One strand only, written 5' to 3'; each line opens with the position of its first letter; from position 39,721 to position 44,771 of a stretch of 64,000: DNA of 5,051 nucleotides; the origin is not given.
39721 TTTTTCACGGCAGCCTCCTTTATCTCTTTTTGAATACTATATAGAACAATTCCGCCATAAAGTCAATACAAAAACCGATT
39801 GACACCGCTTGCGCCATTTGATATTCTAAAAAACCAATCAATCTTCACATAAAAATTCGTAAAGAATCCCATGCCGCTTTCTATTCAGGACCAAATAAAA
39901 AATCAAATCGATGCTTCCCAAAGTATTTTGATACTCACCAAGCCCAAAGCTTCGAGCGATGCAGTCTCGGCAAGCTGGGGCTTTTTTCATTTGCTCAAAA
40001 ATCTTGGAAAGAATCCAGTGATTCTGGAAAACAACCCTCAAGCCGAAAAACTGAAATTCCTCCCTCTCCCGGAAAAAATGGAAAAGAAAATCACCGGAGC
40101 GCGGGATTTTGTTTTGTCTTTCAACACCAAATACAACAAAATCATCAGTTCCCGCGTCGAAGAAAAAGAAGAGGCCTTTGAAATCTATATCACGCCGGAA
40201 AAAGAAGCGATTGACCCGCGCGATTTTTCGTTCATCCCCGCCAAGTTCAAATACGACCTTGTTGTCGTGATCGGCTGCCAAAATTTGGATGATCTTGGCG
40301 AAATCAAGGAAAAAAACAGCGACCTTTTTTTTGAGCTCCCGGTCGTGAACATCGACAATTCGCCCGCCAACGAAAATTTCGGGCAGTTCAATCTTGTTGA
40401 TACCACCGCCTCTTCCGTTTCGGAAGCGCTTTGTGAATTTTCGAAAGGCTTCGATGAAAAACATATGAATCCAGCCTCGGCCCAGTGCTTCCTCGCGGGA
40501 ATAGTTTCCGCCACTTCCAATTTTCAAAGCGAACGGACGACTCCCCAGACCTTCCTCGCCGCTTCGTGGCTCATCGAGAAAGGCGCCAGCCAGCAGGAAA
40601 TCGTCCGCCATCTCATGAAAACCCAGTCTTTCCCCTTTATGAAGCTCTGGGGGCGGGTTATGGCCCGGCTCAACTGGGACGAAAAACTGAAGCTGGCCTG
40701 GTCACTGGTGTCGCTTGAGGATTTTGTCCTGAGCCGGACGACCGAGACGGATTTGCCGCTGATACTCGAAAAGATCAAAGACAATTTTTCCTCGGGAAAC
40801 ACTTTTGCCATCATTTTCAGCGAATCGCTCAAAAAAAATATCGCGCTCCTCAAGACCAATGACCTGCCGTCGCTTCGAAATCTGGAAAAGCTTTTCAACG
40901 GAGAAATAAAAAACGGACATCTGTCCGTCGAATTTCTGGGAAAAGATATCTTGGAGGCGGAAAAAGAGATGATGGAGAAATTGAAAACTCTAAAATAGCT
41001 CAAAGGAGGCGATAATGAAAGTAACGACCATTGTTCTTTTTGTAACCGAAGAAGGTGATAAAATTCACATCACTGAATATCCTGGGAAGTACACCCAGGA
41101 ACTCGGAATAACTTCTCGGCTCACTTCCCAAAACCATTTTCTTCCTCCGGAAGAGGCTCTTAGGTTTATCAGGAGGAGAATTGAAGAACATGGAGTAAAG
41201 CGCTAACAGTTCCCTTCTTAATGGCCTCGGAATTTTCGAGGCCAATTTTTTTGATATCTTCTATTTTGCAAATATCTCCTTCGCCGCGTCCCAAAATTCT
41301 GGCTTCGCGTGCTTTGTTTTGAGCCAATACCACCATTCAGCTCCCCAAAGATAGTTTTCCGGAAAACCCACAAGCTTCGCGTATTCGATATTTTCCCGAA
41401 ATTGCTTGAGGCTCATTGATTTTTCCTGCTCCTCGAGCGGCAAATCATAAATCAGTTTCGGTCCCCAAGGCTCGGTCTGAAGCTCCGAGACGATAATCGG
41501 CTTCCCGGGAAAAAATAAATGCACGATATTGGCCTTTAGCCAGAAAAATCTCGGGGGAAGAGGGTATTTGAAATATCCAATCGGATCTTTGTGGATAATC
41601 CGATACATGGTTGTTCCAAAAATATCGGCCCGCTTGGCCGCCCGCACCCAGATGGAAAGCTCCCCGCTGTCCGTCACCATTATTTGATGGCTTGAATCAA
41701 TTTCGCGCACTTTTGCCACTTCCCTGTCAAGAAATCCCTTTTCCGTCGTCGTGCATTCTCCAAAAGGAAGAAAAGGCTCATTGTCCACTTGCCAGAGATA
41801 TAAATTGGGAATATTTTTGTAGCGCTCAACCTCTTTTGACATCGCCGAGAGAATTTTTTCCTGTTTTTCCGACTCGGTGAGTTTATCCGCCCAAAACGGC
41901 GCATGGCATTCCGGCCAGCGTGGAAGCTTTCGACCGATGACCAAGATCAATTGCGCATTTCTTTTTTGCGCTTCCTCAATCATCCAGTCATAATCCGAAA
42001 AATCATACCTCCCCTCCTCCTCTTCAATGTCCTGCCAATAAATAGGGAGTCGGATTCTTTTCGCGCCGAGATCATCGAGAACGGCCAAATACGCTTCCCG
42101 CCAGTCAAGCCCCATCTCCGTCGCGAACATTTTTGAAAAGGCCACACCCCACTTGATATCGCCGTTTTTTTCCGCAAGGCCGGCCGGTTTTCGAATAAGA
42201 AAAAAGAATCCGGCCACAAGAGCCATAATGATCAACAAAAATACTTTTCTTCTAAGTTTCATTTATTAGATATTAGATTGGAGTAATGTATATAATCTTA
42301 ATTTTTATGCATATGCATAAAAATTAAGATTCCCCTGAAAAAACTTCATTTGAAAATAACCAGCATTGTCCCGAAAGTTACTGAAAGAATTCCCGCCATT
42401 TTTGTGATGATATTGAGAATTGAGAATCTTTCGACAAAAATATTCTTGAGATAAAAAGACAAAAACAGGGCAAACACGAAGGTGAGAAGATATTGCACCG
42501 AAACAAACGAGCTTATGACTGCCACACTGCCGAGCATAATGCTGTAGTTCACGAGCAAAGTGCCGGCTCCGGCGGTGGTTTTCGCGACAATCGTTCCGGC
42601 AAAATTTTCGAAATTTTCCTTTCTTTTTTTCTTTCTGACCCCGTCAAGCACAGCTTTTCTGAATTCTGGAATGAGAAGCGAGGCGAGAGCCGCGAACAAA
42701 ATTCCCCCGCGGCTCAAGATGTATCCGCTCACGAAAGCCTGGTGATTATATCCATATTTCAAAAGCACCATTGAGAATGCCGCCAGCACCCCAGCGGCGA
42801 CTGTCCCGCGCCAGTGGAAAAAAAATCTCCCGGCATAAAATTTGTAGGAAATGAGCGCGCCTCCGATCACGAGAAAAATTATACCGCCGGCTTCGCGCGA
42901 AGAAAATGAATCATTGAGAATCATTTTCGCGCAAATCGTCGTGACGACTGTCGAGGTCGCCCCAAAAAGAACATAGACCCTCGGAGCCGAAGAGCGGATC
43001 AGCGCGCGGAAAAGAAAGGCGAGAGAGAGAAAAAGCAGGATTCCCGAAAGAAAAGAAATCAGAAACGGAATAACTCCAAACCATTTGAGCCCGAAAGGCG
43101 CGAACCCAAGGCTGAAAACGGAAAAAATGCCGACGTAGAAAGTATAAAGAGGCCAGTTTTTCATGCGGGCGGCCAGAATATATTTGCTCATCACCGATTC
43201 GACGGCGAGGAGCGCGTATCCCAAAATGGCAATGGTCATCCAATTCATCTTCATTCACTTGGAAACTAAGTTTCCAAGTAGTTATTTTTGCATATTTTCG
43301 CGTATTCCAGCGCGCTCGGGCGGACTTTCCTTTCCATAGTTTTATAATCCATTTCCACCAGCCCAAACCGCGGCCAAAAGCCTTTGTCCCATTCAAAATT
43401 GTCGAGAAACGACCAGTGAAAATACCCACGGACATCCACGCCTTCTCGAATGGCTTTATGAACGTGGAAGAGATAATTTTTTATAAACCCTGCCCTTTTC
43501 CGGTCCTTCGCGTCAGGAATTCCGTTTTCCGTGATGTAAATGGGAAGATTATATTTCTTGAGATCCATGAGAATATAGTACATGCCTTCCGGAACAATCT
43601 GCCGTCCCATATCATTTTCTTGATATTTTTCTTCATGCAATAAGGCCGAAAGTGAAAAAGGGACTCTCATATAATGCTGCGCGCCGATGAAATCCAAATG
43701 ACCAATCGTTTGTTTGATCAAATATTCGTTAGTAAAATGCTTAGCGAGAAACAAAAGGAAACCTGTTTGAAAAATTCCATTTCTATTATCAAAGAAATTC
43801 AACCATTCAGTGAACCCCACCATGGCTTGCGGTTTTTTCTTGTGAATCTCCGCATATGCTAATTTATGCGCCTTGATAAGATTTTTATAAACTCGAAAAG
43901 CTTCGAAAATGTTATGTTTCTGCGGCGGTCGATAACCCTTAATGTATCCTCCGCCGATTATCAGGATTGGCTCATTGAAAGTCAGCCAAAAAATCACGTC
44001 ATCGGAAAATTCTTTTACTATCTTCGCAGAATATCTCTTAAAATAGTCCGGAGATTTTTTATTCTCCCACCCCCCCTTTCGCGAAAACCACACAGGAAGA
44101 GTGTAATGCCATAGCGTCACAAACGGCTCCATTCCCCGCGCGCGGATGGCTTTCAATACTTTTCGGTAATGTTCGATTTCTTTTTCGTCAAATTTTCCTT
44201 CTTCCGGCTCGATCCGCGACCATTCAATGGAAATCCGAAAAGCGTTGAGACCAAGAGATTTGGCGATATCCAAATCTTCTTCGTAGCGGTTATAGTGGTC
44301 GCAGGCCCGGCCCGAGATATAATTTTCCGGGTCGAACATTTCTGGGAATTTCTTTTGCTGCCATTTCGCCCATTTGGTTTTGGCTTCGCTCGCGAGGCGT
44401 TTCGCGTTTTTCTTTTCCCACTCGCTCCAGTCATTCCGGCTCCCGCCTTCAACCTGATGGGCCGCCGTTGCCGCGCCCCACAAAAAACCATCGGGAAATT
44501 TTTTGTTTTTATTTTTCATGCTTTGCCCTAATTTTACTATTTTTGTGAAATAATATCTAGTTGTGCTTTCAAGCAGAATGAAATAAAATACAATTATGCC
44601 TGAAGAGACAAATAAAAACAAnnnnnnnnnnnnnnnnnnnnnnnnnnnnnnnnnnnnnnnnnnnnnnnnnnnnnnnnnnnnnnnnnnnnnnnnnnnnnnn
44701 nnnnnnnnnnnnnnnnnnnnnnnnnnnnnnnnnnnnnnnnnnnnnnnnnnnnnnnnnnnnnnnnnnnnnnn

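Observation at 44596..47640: PilB/GspE ATPase composed of two complete tandem N-domain + ATPase modules, with a 59-nt perfectly identical segment across the two Walker A regions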

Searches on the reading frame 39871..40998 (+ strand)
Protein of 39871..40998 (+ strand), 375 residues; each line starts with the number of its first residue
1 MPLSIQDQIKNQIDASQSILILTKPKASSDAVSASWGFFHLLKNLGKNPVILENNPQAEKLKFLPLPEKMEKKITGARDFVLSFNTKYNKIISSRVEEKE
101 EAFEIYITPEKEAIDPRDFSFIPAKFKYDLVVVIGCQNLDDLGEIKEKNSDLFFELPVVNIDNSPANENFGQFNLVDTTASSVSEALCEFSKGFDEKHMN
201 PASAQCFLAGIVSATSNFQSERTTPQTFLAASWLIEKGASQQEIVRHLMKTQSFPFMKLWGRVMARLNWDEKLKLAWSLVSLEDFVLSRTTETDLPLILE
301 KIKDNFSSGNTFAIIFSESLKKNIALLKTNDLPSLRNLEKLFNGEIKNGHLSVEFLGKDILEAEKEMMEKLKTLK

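Call 34: search_protein_families(library=pfam, proteins=[window:39871-40998:+], max_evalue=1)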
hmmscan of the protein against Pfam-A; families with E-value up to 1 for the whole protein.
window:39871-40998:+ (375 aa): 1 family
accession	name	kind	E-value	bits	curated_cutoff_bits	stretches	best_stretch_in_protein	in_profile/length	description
PF01368.27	DHH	-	0.0013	19.5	28.1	1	19-211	2-125/125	DHH family, N-terminal domain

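Call 55: search_solved_structures(query=window:39871-40995:+, max_evalue=1)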
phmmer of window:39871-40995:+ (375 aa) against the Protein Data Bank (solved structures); distinct sequences matched with E-value up to 1: 14.
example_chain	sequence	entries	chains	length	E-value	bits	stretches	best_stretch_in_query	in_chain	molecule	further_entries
5o4z_A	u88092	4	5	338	2e-12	50.3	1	125-322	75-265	DHH/DHHA1-type phosphodiesterase TM1595 | phosphodiesterase TM1595 | phosphodiesterase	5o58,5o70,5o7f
5o1u_A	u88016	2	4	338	2.8e-12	49.8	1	125-322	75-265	Phosphodiesterase | TmPDE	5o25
9wbu_B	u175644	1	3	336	1e-08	38.1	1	128-267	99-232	Bifunctional oligoribonuclease and PAP phosphatase NrnA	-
5jju_A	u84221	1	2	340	1e-08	38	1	128-267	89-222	Uncharacterized protein Rv2837c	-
5cet_A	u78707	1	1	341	1.1e-08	38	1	128-267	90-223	Bifunctional oligoribonuclease and PAP phosphatase NrnA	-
5j21_A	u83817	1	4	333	1.9e-07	33.9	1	157-271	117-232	Bifunctional oligoribonuclease and PAP phosphatase NrnA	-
5ipp_A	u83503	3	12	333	4.8e-07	32.6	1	158-271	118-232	Bifunctional oligoribonuclease and PAP phosphatase NrnA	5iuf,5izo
4ls9_A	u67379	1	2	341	7e-07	32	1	129-266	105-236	DHH family protein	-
3dev_A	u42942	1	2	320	7e-07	32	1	157-237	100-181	SH1221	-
8iu7_A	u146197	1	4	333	1.9e-06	30.6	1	157-251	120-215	Bifunctional oligoribonuclease and PAP phosphatase NrnA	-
4py9_A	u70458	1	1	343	3.1e-05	26.6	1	133-269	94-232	Putative exopolyphosphatase-related protein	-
3w5w_A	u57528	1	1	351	3.4e-05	26.5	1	133-269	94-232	Putative exopolyphosphatase-related protein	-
9n0l_A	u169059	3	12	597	0.0025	20.4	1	159-245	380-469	Cyclic-di-AMP phosphodiesterase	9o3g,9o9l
8ioo_A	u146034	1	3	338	0.19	14.2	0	140-240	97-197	RecJ-like protein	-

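Call 56: search_protein_families(library=ncbifam, proteins=[window:39871-40995:+], max_evalue=0.01)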
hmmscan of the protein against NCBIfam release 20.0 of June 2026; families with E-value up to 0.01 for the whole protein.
window:39871-40995:+ (375 aa): 2 families
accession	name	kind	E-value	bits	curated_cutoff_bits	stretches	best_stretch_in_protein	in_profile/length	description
NF053633.1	OlncasPapPhNrnA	equivalog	1.4e-06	27.5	350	1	158-344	107-287/317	bifunctional oligoribonuclease/PAP phosphatase NrnA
NF011110.0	PRK14538.1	equivalog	2.4e-05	22.6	707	1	128-250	446-566/838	putative bifunctional signaling protein/50S ribosomal protein L9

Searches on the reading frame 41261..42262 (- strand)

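Call 9: search_protein_families(library=pfam, proteins=[window:41261-42262:-], max_evalue=0.001)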
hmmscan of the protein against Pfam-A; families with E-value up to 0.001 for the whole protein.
window:41261-42262:- (333 aa): 3 families
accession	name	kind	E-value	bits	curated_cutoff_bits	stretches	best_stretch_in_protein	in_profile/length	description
PF00150.24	Cellulase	-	2.8e-07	30.8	23.5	1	56-199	24-168/272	Cellulase (glycosyl hydrolase family 5)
PF02449.21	Glyco_hydro_42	-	1.2e-06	28.6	21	0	75-108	33-66/376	Beta-galactosidase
PF00331.26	Glyco_hydro_10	-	0.0007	19.4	22.1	0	76-167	47-133/311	Glycosyl hydrolase family 10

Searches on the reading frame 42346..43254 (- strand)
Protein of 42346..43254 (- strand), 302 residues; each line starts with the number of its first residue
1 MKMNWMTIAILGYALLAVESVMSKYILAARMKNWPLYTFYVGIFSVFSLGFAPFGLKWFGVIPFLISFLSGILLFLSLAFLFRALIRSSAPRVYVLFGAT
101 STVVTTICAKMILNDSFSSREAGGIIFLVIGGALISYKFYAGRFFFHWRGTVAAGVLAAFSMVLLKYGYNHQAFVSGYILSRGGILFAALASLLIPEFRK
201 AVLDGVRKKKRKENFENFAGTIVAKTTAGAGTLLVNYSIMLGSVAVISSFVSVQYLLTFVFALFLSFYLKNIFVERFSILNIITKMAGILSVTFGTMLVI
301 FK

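Call 9: search_protein_families(library=pfam, proteins=[window:42346-43254:-], max_evalue=0.001)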
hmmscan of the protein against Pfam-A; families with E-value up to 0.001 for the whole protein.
window:42346-43254:- (302 aa): 1 family
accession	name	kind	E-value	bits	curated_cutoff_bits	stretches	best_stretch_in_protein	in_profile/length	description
PF00892.27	EamA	-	0.00067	20.4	28.2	0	5-136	3-134/135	EamA-like transporter family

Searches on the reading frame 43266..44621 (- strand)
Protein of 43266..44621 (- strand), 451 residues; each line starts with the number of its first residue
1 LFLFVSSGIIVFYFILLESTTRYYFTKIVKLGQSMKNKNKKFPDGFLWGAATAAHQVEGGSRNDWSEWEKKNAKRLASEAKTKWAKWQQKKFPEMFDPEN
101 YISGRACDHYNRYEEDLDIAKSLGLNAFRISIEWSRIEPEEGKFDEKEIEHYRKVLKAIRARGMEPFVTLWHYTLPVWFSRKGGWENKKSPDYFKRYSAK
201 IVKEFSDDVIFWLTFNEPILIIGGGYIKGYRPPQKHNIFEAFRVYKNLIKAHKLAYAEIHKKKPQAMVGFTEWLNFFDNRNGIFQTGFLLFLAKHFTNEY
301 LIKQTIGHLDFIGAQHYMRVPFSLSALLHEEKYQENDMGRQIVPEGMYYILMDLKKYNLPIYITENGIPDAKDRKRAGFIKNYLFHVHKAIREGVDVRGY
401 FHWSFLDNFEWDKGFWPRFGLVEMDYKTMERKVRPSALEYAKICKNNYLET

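Call 9: search_protein_families(library=pfam, proteins=[window:43266-44621:-], max_evalue=0.001)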
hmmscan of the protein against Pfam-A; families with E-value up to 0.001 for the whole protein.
window:43266-44621:- (451 aa): 2 families
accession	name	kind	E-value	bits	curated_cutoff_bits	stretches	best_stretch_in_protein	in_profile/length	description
PF00232.24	Glyco_hydro_1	-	1.4e-86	291.2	22.6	2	39-271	2-219/453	Glycosyl hydrolase family 1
PF02449.21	Glyco_hydro_42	-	4.4e-05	23.4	21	1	111-182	10-79/376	Beta-galactosidase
